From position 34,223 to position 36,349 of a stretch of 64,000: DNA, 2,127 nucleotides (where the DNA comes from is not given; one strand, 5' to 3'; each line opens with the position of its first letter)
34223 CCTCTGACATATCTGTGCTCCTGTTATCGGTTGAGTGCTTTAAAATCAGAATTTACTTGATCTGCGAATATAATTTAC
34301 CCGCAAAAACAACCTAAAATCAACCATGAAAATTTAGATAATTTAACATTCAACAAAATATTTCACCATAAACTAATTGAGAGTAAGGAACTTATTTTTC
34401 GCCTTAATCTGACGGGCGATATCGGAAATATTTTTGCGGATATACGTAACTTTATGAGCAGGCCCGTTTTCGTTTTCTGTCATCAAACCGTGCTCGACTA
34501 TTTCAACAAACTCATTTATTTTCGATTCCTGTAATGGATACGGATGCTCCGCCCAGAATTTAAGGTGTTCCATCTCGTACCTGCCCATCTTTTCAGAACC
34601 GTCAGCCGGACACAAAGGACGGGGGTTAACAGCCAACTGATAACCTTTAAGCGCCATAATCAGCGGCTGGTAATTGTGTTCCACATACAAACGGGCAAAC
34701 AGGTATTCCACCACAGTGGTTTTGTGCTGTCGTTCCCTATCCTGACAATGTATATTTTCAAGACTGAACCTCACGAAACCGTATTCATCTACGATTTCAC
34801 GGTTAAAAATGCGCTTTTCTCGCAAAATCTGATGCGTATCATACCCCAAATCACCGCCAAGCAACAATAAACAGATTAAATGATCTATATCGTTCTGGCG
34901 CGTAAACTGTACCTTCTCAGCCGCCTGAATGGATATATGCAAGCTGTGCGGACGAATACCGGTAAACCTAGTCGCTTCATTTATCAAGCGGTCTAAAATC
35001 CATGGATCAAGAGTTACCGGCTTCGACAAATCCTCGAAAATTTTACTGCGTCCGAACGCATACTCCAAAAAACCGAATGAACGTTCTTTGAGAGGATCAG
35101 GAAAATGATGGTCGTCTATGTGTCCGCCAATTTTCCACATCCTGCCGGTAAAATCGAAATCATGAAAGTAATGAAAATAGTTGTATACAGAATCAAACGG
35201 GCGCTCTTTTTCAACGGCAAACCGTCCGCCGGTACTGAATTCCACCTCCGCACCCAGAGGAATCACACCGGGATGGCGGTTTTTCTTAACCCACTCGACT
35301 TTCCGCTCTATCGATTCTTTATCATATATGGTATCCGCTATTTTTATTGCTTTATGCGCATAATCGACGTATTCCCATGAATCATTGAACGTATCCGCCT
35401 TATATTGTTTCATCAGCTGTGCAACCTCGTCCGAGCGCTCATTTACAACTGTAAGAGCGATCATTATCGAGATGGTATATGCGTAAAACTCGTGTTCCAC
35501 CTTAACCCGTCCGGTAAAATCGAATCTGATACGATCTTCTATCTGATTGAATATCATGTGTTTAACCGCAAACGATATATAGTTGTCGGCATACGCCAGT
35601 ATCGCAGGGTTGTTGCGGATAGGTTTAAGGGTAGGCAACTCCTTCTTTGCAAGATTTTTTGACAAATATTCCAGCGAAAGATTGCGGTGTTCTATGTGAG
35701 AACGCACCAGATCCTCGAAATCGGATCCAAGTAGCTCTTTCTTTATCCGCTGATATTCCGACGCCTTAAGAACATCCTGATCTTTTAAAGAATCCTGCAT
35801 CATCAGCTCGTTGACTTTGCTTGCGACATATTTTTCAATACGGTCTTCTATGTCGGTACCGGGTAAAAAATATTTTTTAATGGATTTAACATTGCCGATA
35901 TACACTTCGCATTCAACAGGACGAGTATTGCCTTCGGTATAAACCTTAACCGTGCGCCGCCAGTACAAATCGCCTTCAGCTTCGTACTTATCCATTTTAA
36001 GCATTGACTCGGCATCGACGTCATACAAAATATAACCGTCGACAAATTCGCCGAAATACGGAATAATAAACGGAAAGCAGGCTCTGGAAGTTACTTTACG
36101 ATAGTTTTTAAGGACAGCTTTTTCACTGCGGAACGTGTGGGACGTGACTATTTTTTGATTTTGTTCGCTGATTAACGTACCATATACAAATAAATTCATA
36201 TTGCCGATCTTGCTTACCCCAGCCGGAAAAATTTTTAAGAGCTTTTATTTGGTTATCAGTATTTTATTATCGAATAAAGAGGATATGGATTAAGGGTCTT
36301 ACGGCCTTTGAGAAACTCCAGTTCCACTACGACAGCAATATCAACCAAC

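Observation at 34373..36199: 608-aa protein fusing a gamma-glutamyl-cyclotransferase-like domain to a large unrecognised domain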

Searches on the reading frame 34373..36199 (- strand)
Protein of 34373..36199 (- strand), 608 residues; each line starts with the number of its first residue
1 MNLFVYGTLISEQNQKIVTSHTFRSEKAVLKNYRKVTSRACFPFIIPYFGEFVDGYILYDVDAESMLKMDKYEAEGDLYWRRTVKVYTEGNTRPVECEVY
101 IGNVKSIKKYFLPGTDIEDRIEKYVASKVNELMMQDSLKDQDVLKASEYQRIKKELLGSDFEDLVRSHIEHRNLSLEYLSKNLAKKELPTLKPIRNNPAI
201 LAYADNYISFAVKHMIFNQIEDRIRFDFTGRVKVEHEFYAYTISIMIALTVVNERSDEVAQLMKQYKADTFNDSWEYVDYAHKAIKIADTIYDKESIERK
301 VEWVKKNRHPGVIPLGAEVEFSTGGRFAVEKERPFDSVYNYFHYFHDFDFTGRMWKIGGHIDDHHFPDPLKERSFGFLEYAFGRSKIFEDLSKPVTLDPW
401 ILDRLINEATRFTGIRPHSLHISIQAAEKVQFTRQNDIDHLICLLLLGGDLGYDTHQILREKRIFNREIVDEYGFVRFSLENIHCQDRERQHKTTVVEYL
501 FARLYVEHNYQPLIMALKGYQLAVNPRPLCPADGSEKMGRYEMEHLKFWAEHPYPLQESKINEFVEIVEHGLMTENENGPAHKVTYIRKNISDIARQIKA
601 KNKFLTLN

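Call 3: search_protein_families(library=pfam, proteins=[window:34373-36199:-], max_evalue=1)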
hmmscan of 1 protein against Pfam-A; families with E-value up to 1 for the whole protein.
window:34373-36199:- (608 aa): 3 families
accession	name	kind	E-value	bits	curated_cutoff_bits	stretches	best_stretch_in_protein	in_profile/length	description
PF06094.17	GGACT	-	2.2e-16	61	22.8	1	3-104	1-104/120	Gamma-glutamyl cyclotransferase, AIG2-like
PF13772.11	AIG2_2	-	0.036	14.9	27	1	57-102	5-50/83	AIG2-like family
PF07882.17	Fucose_iso_N2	-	0.16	12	22.3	1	275-311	31-67/180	L-fucose isomerase, second N-terminal domain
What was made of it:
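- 35870..36199 (-): N-terminal GGACT/AIG2-like gamma-glutamylamine cyclotransferase domain (aa 1-110). Pfam PF06094, 61 bits against cutoff 22.8 (call 3).
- Closest known: Gamma-glutamylcysteine ligases: GshA, the GshAB N-domain, and YbdK/GCS2. Different: The associated cyclotransferase is of the GGACT (gamma-glutamyl-amine) type and not the GGCT/ChaC (gamma-glutamyl-amino-acid/glutathione) type (call 3: PF06094 at 61 bits against PF13772 at 14.9 bits).
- Checked: Residues 3-104 match Pfam PF06094 GGACT at E = 2.2e-16 and 61 bits, against a gathering cutoff of 22.8 (call 3).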

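Call 4: search_protein_families(library=ncbifam, proteins=[window:34373-36199:-], max_evalue=1)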
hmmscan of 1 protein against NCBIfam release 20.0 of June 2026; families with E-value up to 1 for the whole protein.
window:34373-36199:- (608 aa): 1 family
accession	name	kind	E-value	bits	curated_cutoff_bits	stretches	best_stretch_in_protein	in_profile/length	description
TIGR00270.2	TIGR00270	equivalog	0.095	12.5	110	1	141-187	54-102/159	multiprotein bridging factor aMBF1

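Call 5: search_solved_structures(query=window:34373-36199:-, max_evalue=10, show_alignments=2)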
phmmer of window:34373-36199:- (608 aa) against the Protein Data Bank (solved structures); distinct sequences matched with E-value up to 10: 2.
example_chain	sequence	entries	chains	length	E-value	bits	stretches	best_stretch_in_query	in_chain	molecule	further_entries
2jqv_A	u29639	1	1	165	0.0026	19.7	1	2-105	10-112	AIG2 protein-like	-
3a9r_A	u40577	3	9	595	1.1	11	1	275-309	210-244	D-arabinose isomerase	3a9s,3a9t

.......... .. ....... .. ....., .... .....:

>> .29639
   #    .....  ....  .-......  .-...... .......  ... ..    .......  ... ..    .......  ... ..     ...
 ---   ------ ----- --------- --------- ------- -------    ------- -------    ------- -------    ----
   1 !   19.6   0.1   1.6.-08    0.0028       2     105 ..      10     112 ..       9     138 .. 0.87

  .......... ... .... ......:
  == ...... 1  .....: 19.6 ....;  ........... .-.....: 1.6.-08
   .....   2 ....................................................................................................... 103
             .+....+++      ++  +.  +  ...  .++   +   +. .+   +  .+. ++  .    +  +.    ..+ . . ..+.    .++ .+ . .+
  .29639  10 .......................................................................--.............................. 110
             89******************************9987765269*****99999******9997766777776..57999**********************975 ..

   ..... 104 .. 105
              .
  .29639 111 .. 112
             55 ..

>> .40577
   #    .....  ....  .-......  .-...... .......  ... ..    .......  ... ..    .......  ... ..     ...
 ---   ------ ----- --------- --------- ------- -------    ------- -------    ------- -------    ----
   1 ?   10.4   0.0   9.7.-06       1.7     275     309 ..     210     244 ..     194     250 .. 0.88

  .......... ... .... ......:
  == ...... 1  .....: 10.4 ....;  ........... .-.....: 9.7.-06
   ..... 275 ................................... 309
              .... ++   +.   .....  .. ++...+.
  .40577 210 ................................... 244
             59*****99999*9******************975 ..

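Call 6: find_homologous_proteins(query=window:34373-36199:-)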
Query window:34373-36199:- (608 aa): 101 proteins with E <= 0.001 among 6641 candidates.
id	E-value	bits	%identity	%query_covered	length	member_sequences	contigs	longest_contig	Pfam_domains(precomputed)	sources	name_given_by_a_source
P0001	0.0e+0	1403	100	100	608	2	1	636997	PF06094.18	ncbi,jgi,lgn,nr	ncbi:MAG: gamma-glutamylcyclotransferase family protein [Candidatus Auribacterota bacterium]|jgi:gam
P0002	0.0e+0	1187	83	100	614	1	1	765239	PF06094.18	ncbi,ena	-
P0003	0.0e+0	1111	78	100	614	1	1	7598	PF06094.18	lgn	-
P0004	1.4e-270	917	65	100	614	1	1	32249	PF06094.18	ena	-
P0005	7.4e-267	905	64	100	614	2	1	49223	PF06094.18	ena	-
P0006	6.2e-265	899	63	100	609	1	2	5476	PF06094.18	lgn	-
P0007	1.3e-264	898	66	97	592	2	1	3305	PF06094.18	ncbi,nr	ncbi:gamma-glutamylcyclotransferase, partial [bacterium]|nr:gamma-glutamylcyclotransferase [bacteriu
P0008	3.6e-262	890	62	100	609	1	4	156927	PF06094.18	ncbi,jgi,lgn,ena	-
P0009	8.6e-261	885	63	100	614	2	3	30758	PF06094.18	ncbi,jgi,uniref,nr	ncbi:MAG: gamma-glutamylcyclotransferase [Candidatus Auribacter fodinae]|jgi:gamma-glutamylcyclotran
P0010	8.7e-255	865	62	100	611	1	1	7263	PF06094.18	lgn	-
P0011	1.2e-252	858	61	100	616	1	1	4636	PF06094.18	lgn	-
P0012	3.8e-236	804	58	98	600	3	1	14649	PF06094.18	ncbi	-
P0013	1.2e-170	587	47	99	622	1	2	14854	PF06094.18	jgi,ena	-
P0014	7.8e-170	585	46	99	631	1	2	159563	PF06094.18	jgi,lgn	jgi:gamma-glutamylcyclotransferase (GGCT)/AIG2-like uncharacterized protein YtfP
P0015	1.5e-165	570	46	100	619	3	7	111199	PF06094.18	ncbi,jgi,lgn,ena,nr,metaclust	ncbi:MAG: gamma-glutamylcyclotransferase family protein [Candidatus Ancaeobacter aquaticus]|nr:gamma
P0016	6.7e-160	552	44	100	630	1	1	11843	PF06094.18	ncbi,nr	ncbi:MAG: gamma-glutamylcyclotransferase [Candidatus Omnitrophica bacterium]|nr:gamma-glutamylcyclot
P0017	4.8e-154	532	44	100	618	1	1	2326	PF06094.18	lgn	-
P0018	2.8e-142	494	41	99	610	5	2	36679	PF06094.18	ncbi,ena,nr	ncbi:hypothetical protein DRP77_06065 [Candidatus Poribacteria bacterium]|nr:MAG: hypothetical prote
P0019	1.7e-140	488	41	100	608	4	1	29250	PF06094.18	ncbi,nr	ncbi:MAG: gamma-glutamylcyclotransferase [Candidatus Aureabacteria bacterium]|nr:gamma-glutamylcyclo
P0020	8.7e-140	485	41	99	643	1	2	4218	PF06094.18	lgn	-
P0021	5.3e-135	470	39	99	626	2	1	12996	PF06094.18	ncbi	-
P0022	1.7e-134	468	40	99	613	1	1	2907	PF06094.18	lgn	-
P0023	9.1e-133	462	41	99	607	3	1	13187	PF06094.18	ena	-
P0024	1.0e-132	462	39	99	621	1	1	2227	PF06094.18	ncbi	-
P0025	1.6e-131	458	40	99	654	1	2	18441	PF06094.18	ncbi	-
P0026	1.7e-130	455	38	100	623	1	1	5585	PF06094.18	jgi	jgi:gamma-glutamylcyclotransferase (GGCT)/AIG2-like uncharacterized protein YtfP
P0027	2.7e-130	454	40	99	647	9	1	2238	PF06094.18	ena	-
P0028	9.2e-130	452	38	99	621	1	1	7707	PF06094.18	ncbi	-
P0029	3.5e-129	450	39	99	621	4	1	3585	PF06094.18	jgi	jgi:gamma-glutamylcyclotransferase (GGCT)/AIG2-like uncharacterized protein YtfP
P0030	5.4e-129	450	40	99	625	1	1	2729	PF06094.18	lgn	-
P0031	6.8e-129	449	40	99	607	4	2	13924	PF06094.18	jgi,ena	-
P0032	2.7e-128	447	37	99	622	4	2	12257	PF06094.18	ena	-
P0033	1.6e-127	445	38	99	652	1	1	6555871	PF06094.18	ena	-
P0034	2.2e-127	444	38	99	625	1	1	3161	PF06094.18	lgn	-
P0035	2.7e-126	441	39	100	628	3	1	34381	PF06094.18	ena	-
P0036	1.9e-125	438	37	99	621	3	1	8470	PF06094.18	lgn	-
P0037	1.9e-125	438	40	99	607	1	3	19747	PF06094.18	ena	-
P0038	5.2e-125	437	37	99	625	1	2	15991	PF06094.18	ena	-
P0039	6.7e-125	436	39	99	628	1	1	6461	PF06094.18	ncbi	-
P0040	8.9e-125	436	38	98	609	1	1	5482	PF06094.18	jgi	jgi:hypothetical protein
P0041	9.4e-125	436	39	100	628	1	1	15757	PF06094.18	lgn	-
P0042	1.1e-124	436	37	100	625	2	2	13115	PF06094.18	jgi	jgi:gamma-glutamylcyclotransferase (GGCT)/AIG2-like uncharacterized protein YtfP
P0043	1.5e-124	435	38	99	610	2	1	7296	PF06094.18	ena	-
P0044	7.5e-124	433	38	100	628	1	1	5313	PF06094.18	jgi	jgi:gamma-glutamylcyclotransferase (GGCT)/AIG2-like uncharacterized protein YtfP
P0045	1.6e-122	428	38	99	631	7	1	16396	PF06094.18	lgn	-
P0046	7.3e-122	426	38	100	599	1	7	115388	PF06094.18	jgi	jgi:gamma-glutamylcyclotransferase (GGCT)/AIG2-like uncharacterized protein YtfP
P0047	3.1e-121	424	38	100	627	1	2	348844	PF06094.18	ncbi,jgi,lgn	ncbi:MAG: gamma-glutamylcyclotransferase [Candidatus Zixiibacteriota bacterium]|jgi:gamma-glutamylcy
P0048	6.0e-120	420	37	100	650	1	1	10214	PF06094.18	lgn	-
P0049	6.1e-120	420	38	100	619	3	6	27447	PF06094.18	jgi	jgi:gamma-glutamylcyclotransferase (GGCT)/AIG2-like uncharacterized protein YtfP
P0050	1.7e-119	418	38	100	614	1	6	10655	PF06094.18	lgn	-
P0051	3.6e-119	417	38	100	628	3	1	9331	PF06094.18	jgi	-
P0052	4.3e-119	417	38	99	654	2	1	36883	PF06094.18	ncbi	-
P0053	4.1e-117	410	37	99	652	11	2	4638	PF06094.18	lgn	-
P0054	5.7e-117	410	37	100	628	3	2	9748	PF06094.18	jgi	jgi:gamma-glutamylcyclotransferase (GGCT)/AIG2-like uncharacterized protein YtfP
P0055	6.0e-117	410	38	100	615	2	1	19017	PF06094.18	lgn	-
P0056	1.1e-116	409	37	100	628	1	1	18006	PF06094.18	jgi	jgi:gamma-glutamylcyclotransferase (GGCT)/AIG2-like uncharacterized protein YtfP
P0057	3.7e-116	407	37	100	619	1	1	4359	PF06094.18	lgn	-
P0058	1.0e-114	403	37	99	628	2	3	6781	PF06094.18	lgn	-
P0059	1.8e-113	398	37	100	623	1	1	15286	PF06094.18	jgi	jgi:hypothetical protein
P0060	1.2e-111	392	35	100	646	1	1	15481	PF06094.18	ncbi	-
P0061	3.1e-109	384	35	100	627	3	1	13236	PF06094.18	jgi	jgi:gamma-glutamylcyclotransferase (GGCT)/AIG2-like uncharacterized protein YtfP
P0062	1.3e-108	382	36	100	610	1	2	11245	PF06094.18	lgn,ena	-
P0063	1.4e-108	382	35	100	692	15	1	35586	PF06094.18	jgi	jgi:gamma-glutamylcyclotransferase (GGCT)/AIG2-like uncharacterized protein YtfP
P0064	1.6e-108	382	36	100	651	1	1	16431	PF06094.18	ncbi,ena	-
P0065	3.0e-108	381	36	100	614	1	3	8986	PF06094.18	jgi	jgi:gamma-glutamylcyclotransferase (GGCT)/AIG2-like uncharacterized protein YtfP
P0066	4.5e-107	377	35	100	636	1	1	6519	PF06094.18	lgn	-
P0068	6.6e-106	373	34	100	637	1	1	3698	PF06094.18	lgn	-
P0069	1.1e-105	373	35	100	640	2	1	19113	PF06094.18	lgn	-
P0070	1.2e-105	373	34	100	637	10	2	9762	PF06094.18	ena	-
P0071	2.9e-105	371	34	100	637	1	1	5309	PF06094.18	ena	-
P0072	4.0e-104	368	34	100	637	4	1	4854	PF06094.18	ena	-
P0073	1.4e-103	366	36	95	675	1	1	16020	PF06094.18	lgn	-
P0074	1.7e-103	366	35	99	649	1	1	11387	PF06094.18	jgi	jgi:gamma-glutamylcyclotransferase (GGCT)/AIG2-like uncharacterized protein YtfP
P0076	4.5e-103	364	35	100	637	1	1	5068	PF06094.18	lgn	-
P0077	8.3e-102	360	33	100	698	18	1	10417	PF06094.18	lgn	-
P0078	1.2e-101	359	34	100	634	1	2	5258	PF06094.18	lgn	-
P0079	3.0e-101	358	33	100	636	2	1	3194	PF06094.18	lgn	-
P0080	5.7e-101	357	34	100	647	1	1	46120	PF06094.18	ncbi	ncbi:MAG: gamma-glutamylcyclotransferase family protein [bacterium]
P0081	7.5e-101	357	36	94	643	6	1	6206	PF06094.18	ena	-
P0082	1.4e-100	356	34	100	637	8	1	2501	PF06094.18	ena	-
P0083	3.1e-100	355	35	100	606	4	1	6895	PF06094.18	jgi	jgi:gamma-glutamylcyclotransferase (GGCT)/AIG2-like uncharacterized protein YtfP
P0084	2.3e-99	352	35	99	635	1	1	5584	PF06094.18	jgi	-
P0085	6.8e-99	350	34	100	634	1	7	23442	PF06094.18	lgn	-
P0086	2.0e-98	349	36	88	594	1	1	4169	PF06094.18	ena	-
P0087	2.3e-98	349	33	92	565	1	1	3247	PF06094.18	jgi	jgi:hypothetical protein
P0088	1.4e-95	339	34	100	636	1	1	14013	PF06094.18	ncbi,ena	-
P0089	6.3e-93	331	32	95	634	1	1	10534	PF06094.18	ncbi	-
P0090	1.3e-83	300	32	100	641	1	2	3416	PF06094.18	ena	-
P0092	6.4e-82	294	32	100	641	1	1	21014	PF06094.18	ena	-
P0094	6.1e-80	288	32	99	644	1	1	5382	PF06094.18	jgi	jgi:gamma-glutamylcyclotransferase (GGCT)/AIG2-like uncharacterized protein YtfP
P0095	1.3e-76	277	31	99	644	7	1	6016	PF06094.18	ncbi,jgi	ncbi:MAG: gamma-glutamylcyclotransferase family protein [Planctomycetota bacterium]|jgi:gamma-glutam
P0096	3.1e-72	262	32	99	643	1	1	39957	PF06094.18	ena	-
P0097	6.4e-71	258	31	100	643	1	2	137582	PF06094.18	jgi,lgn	jgi:gamma-glutamylcyclotransferase (GGCT)/AIG2-like uncharacterized protein YtfP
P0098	2.2e-70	256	31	99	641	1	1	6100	PF06094.18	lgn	-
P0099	3.6e-69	252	29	98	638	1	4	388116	PF06094.18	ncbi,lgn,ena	-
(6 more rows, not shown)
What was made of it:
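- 34373..36199 (-): Complete ORF, 608 aa: GGACT domain, helical domain, GS-fold ligase core and C-terminal helices. 101 homologue clusters, nearly all 600-650 aa with the same architecture (call 6).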

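Call 11: search_solved_structures(query=A1, max_evalue=10, show_alignments=3)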
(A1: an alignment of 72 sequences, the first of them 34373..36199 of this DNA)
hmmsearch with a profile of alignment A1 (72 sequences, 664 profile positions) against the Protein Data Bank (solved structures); distinct sequences matched with E-value up to 10: 9.
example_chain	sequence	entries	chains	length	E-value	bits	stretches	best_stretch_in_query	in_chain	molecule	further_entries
2jqv_A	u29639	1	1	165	7.6e-18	67.4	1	31-137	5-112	AIG2 protein-like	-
2g0q_A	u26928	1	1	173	1.2e-16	63.4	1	33-145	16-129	AT5G39720.1 protein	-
1vkb_A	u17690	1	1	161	1.3e-05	26.9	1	31-132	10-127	hypothetical protein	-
2kl2_A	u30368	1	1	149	4.3e-05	25.2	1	36-132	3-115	AIG2-like domain-containing protein 1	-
3jub_A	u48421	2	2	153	0.00078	21.1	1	37-124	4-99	AIG2-like domain-containing protein 1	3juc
1xhs_A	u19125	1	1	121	0.0018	19.8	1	36-120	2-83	Hypothetical UPF0131 protein ytfP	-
3jud_A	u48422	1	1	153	0.011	17.3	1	37-124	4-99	AIG2-like domain-containing protein 1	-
8etq_A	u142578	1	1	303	0.017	16.6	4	145-228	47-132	k-cTRP5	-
6njv_A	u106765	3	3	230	1.1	10.7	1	568-635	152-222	Xcc_CTR_I | Xcc_ctr_pt | Xcc_ctr_Hg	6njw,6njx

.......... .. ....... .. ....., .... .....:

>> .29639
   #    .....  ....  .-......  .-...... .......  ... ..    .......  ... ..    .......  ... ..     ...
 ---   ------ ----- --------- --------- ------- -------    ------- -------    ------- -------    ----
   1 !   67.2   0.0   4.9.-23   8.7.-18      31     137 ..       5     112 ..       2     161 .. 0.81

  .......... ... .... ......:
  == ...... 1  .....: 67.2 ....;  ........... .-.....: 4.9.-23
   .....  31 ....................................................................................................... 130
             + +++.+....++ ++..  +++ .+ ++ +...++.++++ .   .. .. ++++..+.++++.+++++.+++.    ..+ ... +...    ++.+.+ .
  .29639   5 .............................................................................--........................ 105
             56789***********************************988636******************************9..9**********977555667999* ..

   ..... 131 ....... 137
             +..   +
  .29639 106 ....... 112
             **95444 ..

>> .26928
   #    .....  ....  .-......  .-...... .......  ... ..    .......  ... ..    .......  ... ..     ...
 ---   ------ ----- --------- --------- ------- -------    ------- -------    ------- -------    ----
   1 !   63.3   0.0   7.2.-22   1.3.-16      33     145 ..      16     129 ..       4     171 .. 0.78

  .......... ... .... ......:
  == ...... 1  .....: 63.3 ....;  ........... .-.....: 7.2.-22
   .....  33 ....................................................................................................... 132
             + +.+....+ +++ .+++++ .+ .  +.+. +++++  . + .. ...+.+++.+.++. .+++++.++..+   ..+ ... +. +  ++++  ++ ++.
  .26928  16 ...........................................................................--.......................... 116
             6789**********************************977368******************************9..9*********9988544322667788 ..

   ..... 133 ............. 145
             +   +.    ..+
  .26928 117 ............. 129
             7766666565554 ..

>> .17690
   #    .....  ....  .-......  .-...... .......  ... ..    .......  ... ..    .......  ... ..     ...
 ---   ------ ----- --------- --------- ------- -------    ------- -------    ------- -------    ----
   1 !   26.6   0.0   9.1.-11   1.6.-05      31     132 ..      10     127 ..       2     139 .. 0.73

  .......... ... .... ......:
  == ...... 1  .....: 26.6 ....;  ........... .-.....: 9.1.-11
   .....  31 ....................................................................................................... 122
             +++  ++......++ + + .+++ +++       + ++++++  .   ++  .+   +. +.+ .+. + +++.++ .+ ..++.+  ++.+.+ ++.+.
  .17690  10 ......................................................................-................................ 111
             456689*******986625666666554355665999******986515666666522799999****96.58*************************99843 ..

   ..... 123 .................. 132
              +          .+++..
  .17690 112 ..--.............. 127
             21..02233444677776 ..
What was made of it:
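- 35870..36199 (-): Family profile against PDB AIG2-like 2jqv, E = 7.6e-18 (call 11).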

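Call 14: find_encoding_contigs(protein=P0015, flank=6000, max_places=2)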
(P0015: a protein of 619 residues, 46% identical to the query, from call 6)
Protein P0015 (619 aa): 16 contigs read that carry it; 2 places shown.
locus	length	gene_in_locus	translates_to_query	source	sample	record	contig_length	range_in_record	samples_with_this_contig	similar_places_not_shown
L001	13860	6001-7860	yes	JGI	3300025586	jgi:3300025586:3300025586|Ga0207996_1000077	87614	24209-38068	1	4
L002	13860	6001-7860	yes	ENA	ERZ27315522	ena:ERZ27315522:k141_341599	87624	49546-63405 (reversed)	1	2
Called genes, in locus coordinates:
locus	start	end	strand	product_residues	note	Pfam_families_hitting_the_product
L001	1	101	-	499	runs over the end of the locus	PF01590:GAF, PF13185:GAF_2, PF13492:GAF_3, PF00158:Sigma54_activat, PF14532:Sigma54_activ_2, PF00004:AAA (weak), PF25601:AAA_lid_14, PF02954:HTH_8, +1 more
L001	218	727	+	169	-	PF00132:Hexapep (weak), PF25084:LbH_EIF2B, PF25087:GMPPB_C (weak), PF00132:Hexapep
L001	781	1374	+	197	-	-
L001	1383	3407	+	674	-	PF22745:Nlig-Ia, PF01653:DNA_ligase_aden, PF03120:OB_DNA_ligase, PF03119:DNA_ligase_ZBD (weak), PF14520:HHH_5 (faint), PF12826:HHH_2, PF00533:BRCT, PF12738:PTCB-BRCT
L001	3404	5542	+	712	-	PF00515:TPR_1, PF07719:TPR_2, PF13414:TPR_11, PF13424:TPR_12, PF00515:TPR_1, PF13414:TPR_11, PF14559:TPR_19, PF13414:TPR_11, +65 more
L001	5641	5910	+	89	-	PF00216:Bac_DNA_binding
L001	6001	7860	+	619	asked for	PF06094:GGACT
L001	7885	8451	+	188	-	PF00881:Nitroreductase, PF14512:TM1586_NiRdase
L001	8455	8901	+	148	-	PF03479:PCC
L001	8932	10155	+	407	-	-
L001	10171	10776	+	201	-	PF07027:DUF1318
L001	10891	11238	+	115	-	PF00892:EamA, PF10639:TMEM234, PF00893:Multi_Drug_Res (weak)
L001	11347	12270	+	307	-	PF00849:PseudoU_synth_2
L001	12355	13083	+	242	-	PF07589:PEP_exosort_dom (weak)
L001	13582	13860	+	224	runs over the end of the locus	PF07589:PEP_exosort_dom (weak)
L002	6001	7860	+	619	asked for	PF06094:GGACT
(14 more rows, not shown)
